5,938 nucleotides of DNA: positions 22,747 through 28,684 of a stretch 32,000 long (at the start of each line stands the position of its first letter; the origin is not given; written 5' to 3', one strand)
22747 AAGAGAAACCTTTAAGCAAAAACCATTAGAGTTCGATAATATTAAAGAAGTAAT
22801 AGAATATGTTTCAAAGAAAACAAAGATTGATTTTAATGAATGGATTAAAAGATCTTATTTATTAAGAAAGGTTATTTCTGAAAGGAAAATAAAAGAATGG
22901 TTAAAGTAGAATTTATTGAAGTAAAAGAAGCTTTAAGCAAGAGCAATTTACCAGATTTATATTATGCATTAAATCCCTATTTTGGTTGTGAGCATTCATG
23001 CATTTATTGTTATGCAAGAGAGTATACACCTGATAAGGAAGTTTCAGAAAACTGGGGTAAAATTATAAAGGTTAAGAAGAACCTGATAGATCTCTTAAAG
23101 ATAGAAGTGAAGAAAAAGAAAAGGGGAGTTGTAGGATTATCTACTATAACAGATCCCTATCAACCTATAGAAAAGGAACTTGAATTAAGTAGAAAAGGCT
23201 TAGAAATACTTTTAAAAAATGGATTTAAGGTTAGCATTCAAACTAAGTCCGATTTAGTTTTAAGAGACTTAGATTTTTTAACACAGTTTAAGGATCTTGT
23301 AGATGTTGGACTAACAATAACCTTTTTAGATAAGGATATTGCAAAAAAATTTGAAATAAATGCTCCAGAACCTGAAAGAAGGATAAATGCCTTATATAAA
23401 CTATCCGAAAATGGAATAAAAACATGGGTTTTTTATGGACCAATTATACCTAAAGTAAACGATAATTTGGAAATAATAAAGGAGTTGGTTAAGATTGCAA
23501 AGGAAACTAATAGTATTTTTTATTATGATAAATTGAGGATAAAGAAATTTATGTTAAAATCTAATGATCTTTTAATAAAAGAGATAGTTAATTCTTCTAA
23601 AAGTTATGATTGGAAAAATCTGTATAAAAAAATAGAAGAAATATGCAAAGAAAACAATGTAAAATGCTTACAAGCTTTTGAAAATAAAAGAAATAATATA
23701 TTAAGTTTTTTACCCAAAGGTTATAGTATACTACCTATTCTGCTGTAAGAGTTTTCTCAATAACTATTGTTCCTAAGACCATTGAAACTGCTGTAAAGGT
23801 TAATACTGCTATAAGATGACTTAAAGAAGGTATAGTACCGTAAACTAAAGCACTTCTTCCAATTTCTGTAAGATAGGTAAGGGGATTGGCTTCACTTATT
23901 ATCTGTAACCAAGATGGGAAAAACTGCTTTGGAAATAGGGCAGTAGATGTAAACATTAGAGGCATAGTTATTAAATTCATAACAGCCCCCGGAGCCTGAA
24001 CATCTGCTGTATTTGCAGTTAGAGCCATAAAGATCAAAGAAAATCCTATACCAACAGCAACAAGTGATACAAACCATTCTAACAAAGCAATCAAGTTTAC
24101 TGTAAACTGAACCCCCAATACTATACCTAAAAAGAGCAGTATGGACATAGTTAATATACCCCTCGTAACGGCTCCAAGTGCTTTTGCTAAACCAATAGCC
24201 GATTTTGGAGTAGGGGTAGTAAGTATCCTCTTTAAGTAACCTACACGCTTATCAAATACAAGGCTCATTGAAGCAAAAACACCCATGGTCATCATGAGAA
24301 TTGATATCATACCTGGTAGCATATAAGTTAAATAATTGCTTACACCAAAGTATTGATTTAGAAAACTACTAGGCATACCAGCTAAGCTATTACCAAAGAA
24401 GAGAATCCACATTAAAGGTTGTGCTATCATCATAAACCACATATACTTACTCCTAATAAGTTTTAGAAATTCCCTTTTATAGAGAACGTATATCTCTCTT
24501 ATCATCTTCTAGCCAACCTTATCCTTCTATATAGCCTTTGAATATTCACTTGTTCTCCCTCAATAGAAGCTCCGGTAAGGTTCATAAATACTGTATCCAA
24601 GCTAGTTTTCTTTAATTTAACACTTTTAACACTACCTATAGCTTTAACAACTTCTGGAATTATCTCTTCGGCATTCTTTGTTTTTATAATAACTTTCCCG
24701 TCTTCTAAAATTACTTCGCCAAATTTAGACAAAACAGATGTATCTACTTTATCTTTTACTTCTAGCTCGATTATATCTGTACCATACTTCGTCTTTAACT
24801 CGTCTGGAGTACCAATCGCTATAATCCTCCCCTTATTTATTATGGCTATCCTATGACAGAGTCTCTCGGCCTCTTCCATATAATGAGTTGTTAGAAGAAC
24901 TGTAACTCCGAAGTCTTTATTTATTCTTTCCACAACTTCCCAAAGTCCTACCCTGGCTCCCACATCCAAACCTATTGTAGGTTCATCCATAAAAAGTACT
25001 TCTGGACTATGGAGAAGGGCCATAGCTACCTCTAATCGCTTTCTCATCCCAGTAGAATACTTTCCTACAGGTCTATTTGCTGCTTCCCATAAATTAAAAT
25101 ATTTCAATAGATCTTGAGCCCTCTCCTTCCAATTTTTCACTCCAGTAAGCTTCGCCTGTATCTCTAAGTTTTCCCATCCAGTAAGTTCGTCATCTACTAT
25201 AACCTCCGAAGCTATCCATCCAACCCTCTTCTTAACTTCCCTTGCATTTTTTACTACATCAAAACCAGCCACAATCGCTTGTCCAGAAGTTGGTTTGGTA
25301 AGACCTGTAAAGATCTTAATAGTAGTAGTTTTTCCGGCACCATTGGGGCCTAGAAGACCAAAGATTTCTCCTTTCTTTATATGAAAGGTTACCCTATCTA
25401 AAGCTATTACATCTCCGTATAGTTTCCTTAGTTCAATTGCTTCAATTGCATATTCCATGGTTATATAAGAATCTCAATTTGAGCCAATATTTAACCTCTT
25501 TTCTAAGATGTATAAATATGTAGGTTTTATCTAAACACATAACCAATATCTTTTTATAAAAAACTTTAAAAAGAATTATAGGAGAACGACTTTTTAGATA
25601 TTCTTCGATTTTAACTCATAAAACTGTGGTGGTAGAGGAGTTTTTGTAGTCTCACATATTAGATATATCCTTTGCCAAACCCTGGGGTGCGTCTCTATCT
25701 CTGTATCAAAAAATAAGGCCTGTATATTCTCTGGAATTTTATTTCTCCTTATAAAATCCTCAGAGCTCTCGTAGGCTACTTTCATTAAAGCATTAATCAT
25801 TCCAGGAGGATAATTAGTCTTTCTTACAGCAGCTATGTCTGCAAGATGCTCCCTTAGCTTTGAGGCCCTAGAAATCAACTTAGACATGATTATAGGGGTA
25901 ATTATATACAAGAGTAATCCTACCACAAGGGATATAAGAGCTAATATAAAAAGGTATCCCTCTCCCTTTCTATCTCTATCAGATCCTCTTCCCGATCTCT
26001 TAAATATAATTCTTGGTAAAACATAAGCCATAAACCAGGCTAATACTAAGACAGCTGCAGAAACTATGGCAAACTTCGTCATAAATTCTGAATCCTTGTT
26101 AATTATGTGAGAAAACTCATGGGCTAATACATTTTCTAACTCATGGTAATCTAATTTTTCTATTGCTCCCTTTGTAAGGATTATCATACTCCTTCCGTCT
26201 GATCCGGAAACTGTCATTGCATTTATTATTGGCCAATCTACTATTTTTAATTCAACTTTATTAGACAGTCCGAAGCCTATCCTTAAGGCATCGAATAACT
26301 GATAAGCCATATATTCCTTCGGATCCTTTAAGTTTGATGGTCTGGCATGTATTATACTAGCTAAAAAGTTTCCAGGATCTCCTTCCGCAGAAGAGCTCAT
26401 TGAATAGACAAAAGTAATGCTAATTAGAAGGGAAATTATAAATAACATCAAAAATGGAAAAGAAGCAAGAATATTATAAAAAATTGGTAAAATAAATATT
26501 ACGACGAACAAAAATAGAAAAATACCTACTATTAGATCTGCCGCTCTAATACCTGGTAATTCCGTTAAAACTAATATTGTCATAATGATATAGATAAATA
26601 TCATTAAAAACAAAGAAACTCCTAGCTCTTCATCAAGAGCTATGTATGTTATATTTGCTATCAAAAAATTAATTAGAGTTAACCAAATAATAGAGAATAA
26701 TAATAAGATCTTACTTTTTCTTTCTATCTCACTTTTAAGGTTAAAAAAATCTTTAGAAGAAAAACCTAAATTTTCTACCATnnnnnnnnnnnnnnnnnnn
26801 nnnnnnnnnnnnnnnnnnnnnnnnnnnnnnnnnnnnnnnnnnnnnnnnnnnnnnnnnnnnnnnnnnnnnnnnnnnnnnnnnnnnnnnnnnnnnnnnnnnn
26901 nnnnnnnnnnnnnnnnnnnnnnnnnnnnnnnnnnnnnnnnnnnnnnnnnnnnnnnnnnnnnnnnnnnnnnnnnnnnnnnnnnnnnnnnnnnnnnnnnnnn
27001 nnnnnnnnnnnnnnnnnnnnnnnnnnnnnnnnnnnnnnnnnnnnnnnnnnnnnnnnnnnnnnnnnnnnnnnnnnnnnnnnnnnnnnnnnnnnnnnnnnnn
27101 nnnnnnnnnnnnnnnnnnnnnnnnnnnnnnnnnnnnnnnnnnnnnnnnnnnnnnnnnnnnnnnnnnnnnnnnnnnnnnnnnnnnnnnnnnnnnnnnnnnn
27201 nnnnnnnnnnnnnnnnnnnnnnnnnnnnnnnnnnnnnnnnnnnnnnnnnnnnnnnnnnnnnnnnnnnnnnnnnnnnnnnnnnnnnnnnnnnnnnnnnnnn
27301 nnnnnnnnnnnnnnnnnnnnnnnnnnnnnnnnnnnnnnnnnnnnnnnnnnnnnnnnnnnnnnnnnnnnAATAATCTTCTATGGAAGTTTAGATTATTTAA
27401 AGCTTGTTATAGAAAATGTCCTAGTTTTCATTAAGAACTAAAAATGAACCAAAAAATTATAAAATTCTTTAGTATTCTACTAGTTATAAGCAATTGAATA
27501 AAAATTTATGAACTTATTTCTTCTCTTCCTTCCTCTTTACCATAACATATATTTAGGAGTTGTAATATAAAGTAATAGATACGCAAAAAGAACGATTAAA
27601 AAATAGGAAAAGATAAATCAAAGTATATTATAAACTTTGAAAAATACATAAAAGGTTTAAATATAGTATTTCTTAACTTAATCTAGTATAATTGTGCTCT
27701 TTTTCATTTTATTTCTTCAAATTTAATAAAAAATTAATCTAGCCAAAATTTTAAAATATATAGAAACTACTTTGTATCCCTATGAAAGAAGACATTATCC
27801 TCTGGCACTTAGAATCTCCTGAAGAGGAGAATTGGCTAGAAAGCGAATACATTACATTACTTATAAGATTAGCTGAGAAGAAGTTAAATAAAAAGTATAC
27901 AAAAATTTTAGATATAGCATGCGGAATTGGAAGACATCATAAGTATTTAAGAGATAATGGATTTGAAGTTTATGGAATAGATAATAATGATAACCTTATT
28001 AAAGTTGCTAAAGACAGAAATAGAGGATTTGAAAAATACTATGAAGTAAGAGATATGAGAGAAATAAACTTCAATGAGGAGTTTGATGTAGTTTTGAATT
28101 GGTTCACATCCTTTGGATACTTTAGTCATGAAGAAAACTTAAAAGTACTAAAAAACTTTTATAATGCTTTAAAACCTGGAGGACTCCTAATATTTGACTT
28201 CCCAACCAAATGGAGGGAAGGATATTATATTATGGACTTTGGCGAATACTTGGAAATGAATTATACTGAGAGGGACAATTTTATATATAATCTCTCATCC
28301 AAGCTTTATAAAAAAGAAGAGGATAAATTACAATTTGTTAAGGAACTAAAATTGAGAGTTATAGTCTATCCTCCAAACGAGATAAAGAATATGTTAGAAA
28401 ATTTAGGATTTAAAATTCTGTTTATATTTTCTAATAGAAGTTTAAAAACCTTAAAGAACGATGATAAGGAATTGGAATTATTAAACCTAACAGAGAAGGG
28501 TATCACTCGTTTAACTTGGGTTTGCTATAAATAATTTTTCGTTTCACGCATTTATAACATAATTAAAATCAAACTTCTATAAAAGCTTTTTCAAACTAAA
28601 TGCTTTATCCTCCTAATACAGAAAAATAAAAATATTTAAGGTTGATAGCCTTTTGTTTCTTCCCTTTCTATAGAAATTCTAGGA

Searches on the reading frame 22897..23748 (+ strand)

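Call 15: search_protein_families(library=pfam, proteins=[window:22897-23748:+], max_evalue=0.01)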
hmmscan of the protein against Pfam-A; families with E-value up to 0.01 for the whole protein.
window:22897-23748:+ (283 aa): 1 family
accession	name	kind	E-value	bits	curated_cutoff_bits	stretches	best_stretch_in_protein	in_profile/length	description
PF04055.27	Radical_SAM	-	9.6e-14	52.3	29.5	1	26-190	2-157/166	Radical SAM superfamily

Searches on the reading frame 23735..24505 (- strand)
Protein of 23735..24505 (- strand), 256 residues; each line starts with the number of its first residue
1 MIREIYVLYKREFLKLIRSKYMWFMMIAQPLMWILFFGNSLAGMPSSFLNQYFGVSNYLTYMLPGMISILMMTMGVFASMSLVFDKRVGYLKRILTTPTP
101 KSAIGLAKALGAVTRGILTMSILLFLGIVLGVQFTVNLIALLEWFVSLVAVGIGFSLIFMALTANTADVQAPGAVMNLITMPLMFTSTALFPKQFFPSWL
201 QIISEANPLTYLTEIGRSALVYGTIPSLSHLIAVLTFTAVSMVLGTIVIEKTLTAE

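Call 15: search_protein_families(library=pfam, proteins=[window:23735-24505:-], max_evalue=0.01)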
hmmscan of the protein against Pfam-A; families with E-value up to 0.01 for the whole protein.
window:23735-24505:- (256 aa): 4 families
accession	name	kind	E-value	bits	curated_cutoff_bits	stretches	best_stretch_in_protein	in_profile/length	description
PF01061.29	ABC2_membrane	-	1.5e-27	97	26.9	1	4-219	2-209/211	ABC-2 type transporter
PF12698.13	ABC2_membrane_3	-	2.3e-15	57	31.6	1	55-245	157-345/347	ABC-2 family transporter protein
PF12730.13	ABC2_membrane_4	-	7.6e-09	36.2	27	1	10-164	3-160/179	ABC-2 family transporter protein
PF12679.13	ABC2_membrane_2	-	0.0025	17.5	27.2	1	7-248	2-277/283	ABC-2 family transporter protein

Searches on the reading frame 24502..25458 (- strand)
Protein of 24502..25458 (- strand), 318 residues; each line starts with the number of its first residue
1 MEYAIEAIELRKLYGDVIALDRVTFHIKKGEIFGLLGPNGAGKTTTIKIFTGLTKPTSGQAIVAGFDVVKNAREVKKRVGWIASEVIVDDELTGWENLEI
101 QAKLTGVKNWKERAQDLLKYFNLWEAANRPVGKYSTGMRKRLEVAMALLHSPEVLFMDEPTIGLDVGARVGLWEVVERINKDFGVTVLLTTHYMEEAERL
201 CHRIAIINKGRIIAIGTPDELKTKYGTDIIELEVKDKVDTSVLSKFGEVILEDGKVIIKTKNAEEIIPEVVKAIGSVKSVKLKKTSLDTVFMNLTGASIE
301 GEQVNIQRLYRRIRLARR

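Call 15: search_protein_families(library=pfam, proteins=[window:24502-25458:-], max_evalue=0.01)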
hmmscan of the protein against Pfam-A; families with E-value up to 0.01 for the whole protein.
window:24502-25458:- (318 aa): 3 families
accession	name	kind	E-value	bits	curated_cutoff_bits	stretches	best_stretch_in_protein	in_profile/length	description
PF00005.33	ABC_tran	-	1.3e-31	110.5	25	1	20-161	1-136/137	ABC transporter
PF13304.12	AAA_21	-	1.1e-10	42.5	27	1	126-192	230-298/304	AAA domain, putative AbiEii toxin, Type IV TA system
PF13732.12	DrrA1-3_C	-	6.1e-08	33.7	27.4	1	216-294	1-80/81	ATP-binding protein DrrA1-3-like, C-terminal domain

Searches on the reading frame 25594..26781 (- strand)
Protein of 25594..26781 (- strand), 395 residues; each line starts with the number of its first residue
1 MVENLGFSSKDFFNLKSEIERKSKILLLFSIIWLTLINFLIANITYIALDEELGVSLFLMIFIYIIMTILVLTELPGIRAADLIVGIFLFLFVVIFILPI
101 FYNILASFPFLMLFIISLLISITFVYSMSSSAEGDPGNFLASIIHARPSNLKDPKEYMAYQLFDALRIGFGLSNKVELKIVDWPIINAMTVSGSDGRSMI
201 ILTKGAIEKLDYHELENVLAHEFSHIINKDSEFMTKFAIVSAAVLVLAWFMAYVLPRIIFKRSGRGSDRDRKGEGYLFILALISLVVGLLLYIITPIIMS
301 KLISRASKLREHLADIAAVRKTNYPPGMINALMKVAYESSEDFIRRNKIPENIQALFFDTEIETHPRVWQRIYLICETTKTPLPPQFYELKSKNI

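Call 15: search_protein_families(library=pfam, proteins=[window:25594-26781:-], max_evalue=0.01)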
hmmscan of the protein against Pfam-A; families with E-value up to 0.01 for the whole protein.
window:25594-26781:- (395 aa): 3 families
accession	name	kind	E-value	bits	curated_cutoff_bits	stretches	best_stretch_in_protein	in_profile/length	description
PF01435.24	Peptidase_M48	-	5.2e-14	52.9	20.3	1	176-373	25-180/186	Peptidase family M48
PF11992.13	TgpA_N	-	0.0011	18.4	30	0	34-130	55-152/333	TgpA N-terminal domain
PF05569.17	Peptidase_M56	-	0.0015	18.2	31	1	196-250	174-224/296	BlaR1 peptidase M56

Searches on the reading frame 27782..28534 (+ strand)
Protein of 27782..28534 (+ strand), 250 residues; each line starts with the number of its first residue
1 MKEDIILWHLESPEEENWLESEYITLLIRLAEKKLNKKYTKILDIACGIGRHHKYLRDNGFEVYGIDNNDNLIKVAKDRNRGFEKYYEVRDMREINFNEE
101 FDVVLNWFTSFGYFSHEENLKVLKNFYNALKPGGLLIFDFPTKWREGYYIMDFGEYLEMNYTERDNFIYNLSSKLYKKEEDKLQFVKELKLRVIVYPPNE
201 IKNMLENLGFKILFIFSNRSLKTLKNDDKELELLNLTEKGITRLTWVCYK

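Call 15: search_protein_families(library=pfam, proteins=[window:27782-28534:+], max_evalue=0.01)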
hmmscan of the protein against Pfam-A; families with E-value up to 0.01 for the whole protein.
window:27782-28534:+ (250 aa): 9 families
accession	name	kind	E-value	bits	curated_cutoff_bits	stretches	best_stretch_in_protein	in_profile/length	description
PF13649.12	Methyltransf_25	-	3e-17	63.5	27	1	42-134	1-97/97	Methyltransferase domain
PF08241.18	Methyltransf_11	-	1.4e-14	54.9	21.2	1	43-138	1-95/95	Methyltransferase domain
PF13489.12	Methyltransf_23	-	3.1e-13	50.2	27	1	19-212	5-161/164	Methyltransferase domain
PF13847.12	Methyltransf_31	-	2.4e-10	40.7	27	1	37-141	2-112/145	Methyltransferase domain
PF08242.18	Methyltransf_12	-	1.1e-09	39.3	30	1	43-136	1-98/98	Methyltransferase domain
PF03848.20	TehB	-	9.3e-09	35.4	20.4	1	38-135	30-129/193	Tellurite resistance protein TehB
PF01209.24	Ubie_methyltran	-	6.2e-07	29.4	20.1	1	36-137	45-150/233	ubiE/COQ5 methyltransferase family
PF01739.24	CheR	-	0.00082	19.3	27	0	96-137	132-172/195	CheR methyltransferase, SAM binding domain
PF03291.22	mRNA_G-N7_MeTrfase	-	0.0053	16.3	26.6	0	16-101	41-121/315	mRNA (guanine-N(7))-methyltransferase domain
